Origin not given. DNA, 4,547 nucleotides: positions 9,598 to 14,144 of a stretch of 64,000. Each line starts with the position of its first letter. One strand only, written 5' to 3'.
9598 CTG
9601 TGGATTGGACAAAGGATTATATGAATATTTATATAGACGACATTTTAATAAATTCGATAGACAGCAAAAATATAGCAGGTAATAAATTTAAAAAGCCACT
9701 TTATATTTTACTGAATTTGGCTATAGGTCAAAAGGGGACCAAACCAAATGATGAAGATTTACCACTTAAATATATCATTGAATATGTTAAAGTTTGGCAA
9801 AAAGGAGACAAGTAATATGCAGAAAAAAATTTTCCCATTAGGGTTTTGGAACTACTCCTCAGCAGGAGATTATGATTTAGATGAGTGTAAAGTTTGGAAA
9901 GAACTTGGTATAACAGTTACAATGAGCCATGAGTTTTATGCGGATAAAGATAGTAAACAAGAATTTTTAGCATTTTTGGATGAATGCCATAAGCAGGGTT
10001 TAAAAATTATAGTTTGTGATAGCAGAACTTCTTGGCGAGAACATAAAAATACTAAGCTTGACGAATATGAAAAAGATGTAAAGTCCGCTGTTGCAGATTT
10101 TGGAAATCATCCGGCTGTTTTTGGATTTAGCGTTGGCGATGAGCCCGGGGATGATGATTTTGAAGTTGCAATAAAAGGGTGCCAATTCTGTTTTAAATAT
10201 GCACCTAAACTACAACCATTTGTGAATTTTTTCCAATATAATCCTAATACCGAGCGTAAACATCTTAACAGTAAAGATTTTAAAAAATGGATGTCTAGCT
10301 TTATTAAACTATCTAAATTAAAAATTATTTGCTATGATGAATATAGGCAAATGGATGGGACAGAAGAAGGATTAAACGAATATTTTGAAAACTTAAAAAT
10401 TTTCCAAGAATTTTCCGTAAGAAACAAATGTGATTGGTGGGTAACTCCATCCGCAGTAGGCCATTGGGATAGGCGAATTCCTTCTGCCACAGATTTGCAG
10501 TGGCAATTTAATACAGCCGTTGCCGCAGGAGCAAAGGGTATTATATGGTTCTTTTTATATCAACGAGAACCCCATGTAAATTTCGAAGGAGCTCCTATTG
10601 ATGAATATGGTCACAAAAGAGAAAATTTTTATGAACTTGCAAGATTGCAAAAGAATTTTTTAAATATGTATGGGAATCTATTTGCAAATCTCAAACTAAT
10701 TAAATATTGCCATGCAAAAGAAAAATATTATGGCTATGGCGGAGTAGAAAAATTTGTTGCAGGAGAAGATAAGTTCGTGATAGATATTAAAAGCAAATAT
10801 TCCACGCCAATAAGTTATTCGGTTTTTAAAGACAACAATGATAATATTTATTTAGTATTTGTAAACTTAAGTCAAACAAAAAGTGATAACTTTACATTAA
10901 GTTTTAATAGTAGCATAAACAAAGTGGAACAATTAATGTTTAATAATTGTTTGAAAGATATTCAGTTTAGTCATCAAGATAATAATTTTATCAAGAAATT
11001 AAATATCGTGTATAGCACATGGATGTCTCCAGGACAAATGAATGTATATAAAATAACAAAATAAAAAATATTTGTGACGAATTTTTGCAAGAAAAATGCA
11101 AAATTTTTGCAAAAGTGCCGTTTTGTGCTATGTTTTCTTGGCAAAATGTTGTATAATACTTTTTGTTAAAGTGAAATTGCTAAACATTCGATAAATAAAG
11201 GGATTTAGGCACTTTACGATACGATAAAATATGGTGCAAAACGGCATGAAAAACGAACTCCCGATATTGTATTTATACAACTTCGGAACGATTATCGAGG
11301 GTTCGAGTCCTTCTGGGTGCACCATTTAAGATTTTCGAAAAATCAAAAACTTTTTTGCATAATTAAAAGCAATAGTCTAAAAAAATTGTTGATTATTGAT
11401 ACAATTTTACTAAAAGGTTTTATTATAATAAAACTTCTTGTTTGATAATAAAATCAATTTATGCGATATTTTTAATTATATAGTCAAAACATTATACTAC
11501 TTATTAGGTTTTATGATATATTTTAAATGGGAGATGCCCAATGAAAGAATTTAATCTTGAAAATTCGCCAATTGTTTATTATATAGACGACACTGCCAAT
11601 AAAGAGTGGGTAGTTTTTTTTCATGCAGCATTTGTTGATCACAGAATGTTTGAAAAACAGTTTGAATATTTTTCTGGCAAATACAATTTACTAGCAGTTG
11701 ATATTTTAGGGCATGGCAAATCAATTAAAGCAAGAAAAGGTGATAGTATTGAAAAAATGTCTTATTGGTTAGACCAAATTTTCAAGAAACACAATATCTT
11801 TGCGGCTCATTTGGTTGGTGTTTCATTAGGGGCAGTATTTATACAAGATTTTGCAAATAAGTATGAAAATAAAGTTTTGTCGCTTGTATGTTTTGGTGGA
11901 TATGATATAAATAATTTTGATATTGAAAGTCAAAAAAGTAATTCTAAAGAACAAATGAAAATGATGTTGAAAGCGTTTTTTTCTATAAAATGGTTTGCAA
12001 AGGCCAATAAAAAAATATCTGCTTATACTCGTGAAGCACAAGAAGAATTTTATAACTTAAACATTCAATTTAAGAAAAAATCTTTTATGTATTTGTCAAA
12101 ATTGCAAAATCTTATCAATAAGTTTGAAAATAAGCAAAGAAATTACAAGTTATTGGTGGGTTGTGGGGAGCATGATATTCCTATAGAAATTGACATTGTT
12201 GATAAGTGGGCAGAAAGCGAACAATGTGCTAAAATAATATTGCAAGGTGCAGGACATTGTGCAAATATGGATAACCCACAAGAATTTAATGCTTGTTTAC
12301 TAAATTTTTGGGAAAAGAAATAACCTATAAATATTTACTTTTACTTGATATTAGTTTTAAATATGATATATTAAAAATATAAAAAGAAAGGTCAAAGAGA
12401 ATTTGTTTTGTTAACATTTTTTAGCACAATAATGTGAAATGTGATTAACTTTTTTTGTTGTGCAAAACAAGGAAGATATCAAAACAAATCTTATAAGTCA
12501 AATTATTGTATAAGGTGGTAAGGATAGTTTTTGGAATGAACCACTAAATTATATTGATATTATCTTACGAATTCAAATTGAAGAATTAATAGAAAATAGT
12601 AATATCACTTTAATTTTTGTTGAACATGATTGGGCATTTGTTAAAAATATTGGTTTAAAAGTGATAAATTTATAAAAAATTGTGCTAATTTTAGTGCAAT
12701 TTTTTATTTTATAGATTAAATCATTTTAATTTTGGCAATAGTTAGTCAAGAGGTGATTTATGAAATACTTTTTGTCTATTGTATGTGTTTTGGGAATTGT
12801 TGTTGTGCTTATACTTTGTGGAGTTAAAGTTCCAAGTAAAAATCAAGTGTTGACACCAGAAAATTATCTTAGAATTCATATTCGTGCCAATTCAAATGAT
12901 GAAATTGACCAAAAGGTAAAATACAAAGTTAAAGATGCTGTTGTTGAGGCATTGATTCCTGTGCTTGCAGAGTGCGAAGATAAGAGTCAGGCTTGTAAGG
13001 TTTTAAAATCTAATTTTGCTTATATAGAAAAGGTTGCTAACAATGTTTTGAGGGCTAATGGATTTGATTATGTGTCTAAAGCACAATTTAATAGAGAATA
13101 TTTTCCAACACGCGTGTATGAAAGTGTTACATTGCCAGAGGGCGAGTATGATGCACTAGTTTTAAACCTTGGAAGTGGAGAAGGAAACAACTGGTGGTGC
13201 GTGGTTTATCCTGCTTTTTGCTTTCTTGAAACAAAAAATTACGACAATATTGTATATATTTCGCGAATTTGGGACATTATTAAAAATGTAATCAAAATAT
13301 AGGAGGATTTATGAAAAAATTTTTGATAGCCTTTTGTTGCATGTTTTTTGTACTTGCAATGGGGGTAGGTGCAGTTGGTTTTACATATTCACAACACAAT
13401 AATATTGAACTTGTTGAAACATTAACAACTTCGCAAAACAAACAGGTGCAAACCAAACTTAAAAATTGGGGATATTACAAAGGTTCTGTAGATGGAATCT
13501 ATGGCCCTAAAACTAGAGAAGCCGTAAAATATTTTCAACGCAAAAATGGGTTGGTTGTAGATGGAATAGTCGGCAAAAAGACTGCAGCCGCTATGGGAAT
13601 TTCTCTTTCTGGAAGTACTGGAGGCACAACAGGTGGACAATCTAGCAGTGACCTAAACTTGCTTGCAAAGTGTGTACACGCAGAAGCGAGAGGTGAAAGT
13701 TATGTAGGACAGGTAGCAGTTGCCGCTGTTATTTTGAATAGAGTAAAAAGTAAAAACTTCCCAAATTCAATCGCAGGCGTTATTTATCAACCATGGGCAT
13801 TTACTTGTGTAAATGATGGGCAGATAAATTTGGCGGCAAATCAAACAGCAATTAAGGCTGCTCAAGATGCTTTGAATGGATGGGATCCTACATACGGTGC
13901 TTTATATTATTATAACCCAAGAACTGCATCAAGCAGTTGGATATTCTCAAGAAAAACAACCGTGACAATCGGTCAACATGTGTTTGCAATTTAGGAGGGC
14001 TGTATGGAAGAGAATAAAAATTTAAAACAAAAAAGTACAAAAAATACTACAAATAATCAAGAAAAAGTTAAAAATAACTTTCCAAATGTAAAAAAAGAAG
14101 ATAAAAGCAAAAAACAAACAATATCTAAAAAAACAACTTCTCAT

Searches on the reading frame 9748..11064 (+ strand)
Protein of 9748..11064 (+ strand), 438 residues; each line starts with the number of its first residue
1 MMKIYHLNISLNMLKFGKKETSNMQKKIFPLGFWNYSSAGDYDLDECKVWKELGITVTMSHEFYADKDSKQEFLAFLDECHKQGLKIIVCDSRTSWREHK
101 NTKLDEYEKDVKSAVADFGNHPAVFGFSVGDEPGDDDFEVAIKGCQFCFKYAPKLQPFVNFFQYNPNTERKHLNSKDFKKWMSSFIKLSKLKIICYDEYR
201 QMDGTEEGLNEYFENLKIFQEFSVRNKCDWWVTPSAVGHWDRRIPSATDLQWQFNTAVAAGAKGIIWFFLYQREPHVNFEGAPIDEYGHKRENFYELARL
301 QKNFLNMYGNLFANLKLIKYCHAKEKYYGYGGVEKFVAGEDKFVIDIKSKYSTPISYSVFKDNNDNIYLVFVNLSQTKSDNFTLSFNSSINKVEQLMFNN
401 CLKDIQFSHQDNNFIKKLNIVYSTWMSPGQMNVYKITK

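Call 9: search_protein_families(library=pfam, proteins=[window:9748-11064:+], max_evalue=0.01)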
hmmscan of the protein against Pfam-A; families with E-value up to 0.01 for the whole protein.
window:9748-11064:+ (438 aa): 0 families

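Call 64: find_encoding_contigs(protein=window:9748-11064:+, flank=10000, max_places=5)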
Protein window:9748-11064:+ (438 aa): no gene with exactly this product is on record in the collection.
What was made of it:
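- Tried and rejected: The 438-aa islet protein: not on record in the assembly index (call 64).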

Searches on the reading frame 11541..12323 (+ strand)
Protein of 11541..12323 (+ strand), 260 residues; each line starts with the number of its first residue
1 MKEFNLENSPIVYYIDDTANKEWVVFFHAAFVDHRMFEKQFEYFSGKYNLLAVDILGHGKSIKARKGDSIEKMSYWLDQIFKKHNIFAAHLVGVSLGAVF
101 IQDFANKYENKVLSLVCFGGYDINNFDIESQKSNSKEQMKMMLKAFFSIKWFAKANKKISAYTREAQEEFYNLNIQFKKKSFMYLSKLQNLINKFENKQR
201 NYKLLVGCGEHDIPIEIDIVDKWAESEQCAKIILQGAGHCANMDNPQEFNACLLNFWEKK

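Call 9: search_protein_families(library=pfam, proteins=[window:11541-12323:+], max_evalue=0.01)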
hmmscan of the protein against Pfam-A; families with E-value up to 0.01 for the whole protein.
window:11541-12323:+ (260 aa): 3 families
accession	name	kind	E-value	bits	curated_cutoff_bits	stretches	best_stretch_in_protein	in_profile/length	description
PF00561.26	Abhydrolase_1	-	5.8e-13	49.5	25.8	1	23-246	2-245/245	alpha/beta hydrolase fold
PF12697.13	Abhydrolase_6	-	3.6e-06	28.2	26.3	1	24-250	1-215/217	Alpha/beta hydrolase family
PF12146.15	Hydrolase_4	-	0.0001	22.1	27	1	21-151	4-139/239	Serine aminopeptidase, S33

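Call 45: find_encoding_contigs(protein=window:11541-12323:+, flank=10000, max_places=8)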
Protein window:11541-12323:+ (260 aa): 1 contig read that carries it; 1 place shown.
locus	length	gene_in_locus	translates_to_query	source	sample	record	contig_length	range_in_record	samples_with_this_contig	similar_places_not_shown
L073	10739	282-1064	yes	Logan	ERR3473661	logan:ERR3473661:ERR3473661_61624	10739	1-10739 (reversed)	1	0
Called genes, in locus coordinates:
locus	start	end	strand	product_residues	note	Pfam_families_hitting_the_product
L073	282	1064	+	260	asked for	PF00561:Abhydrolase_1, PF12697:Abhydrolase_6 (weak)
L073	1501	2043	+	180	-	PF09551:Spore_II_R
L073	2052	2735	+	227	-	PF01471:PG_binding_1, PF09374:PG_binding_3 (faint), PF07486:Hydrolase_2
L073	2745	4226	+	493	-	PF20769:YPEB_N, PF14620:YPEB_PepSY1-2, PF03413:PepSY (faint)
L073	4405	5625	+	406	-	-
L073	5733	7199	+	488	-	-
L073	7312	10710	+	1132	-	PF07581:Glug (faint)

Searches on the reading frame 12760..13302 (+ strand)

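Call 9: search_protein_families(library=pfam, proteins=[window:12760-13302:+], max_evalue=0.01)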
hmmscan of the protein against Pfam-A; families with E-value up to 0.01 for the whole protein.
window:12760-13302:+ (180 aa): 1 family
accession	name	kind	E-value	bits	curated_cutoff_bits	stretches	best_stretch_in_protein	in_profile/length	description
PF09551.15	Spore_II_R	-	5.3e-43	147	25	1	34-159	2-127/128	Stage II sporulation protein R (spore_II_R)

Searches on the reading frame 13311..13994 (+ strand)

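Call 9: search_protein_families(library=pfam, proteins=[window:13311-13994:+], max_evalue=0.01)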
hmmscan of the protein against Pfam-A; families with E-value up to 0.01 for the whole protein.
window:13311-13994:+ (227 aa): 5 families
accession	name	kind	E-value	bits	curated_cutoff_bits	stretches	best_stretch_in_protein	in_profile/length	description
PF07486.17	Hydrolase_2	-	4e-38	130.5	27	1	128-226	1-100/100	Cell Wall Hydrolase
PF01471.23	PG_binding_1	-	1.5e-21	76.8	23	1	44-95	6-57/57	Putative peptidoglycan binding domain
PF09374.15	PG_binding_3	-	1e-05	26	24.6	0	55-76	14-33/76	Predicted Peptidoglycan domain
PF00397.32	WW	-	2.6e-05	24.6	26.9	1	191-210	9-28/31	WW domain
PF08823.16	PG_binding_2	-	4.8e-05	24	21.1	1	38-79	13-54/74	Putative peptidoglycan binding domain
